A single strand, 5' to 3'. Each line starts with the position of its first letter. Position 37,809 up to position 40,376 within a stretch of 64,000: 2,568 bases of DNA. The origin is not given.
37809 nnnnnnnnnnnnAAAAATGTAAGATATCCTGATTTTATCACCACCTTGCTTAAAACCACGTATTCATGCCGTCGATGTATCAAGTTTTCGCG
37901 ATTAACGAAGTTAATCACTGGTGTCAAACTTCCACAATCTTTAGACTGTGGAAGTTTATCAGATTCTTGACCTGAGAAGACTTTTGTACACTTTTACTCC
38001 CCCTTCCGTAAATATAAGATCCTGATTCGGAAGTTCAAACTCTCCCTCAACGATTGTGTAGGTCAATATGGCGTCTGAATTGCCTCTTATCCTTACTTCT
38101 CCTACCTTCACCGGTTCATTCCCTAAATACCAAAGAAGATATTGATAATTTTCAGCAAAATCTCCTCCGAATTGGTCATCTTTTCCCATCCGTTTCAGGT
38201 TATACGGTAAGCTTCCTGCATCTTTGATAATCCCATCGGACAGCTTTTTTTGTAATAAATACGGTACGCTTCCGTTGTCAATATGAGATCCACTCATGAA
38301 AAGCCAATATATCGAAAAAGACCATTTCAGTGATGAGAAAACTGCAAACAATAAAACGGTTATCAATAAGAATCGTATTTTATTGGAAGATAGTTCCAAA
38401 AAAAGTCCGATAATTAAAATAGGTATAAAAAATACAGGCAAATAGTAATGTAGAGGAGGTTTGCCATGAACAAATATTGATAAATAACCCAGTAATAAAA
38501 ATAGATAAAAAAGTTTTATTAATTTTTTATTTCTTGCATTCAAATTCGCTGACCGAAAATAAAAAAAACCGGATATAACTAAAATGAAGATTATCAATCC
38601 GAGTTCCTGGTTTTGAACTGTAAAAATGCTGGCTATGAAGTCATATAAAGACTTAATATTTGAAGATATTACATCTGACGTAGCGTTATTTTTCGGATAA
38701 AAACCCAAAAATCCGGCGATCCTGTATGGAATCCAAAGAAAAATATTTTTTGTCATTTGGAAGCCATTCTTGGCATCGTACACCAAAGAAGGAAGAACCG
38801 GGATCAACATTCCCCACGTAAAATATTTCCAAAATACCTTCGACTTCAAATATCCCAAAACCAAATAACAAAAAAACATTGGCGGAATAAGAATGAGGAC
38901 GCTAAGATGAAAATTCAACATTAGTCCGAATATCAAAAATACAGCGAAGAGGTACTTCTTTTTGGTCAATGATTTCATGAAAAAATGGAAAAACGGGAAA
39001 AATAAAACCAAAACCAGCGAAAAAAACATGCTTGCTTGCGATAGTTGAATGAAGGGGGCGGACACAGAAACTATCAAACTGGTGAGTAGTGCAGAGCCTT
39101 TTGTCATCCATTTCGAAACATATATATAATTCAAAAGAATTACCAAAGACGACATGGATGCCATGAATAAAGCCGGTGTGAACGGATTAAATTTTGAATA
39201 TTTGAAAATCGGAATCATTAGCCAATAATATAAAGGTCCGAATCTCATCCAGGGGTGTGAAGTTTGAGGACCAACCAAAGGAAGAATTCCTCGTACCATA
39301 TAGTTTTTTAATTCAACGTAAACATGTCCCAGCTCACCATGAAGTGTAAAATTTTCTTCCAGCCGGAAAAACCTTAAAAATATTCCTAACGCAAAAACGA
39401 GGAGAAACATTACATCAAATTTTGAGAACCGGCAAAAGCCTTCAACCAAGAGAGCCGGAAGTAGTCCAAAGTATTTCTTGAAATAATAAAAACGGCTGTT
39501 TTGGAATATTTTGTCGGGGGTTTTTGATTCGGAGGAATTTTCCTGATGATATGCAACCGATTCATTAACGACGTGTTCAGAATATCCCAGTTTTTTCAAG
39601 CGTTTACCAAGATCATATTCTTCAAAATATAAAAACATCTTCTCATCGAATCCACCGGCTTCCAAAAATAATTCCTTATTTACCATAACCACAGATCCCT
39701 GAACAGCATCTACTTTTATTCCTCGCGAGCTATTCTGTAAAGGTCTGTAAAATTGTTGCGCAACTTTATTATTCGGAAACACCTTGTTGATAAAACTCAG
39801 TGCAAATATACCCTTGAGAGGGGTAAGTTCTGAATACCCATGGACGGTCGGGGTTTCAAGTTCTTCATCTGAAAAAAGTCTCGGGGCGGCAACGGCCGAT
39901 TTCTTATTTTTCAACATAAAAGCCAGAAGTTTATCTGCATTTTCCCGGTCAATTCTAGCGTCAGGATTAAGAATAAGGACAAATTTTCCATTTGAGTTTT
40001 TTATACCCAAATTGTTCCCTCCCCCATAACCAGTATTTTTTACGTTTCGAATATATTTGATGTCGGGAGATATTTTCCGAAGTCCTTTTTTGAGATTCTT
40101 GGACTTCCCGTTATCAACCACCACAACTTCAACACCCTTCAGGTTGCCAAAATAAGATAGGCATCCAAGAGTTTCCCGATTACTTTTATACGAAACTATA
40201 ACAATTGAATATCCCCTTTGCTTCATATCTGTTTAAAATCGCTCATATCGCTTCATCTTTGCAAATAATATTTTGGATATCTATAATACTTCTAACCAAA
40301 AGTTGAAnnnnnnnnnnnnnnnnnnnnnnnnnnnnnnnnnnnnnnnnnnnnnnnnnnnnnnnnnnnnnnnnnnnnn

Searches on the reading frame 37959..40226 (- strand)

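Call 5: search_protein_families(library=pfam, proteins=[window:37959-40226:-], max_evalue=0.01)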
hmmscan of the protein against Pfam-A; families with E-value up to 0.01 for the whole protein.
window:37959-40226:- (755 aa): 3 families
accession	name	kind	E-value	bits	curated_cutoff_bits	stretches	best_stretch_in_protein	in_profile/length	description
PF00535.33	Glycos_transf_2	-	3.3e-16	60.1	23.3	1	7-131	1-131/168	Glycosyl transferase family 2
PF10111.15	Glyco_tranf_2_2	-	5e-07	29.9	27.3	1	30-256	28-235/276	Glycosyltransferase like family 2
PF13641.12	Glyco_tranf_2_3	-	1.4e-05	25.7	27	1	6-232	3-216/230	Glycosyltransferase like family 2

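Call 49: search_protein_families(library=ncbifam, proteins=[window:37959-40226:-], max_evalue=0.001)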
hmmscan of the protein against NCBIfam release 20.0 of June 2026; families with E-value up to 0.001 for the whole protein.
window:37959-40226:- (755 aa): 5 families
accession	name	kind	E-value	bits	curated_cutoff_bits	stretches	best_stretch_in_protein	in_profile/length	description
NF041875.1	EPS_EpsD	equivalog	2.5e-11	43.6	370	1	178-232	158-211/325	exopolysaccharide biosynthesis glycosyltransferase EpsD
TIGR04283.1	glyco_like_mftF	equivalog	2.1e-07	30.8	182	0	7-112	2-105/221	TIGR04283 family arsenosugar biosynthesis glycosyltransferase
TIGR01556.1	rhamnosyltran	subfamily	2.2e-07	30.4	200.55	1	32-228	22-201/281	rhamnosyltransferase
TIGR03965.1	mycofact_glyco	equivalog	5.2e-07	28.9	280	1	27-121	100-195/467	mycofactocin biosynthesis glycosyltransferase MftF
NF047683.1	TeichurnBiosyTuaG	equivalog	0.00066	19.4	400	1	30-109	34-116/252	teichuronic acid biosynthesis protein TuaG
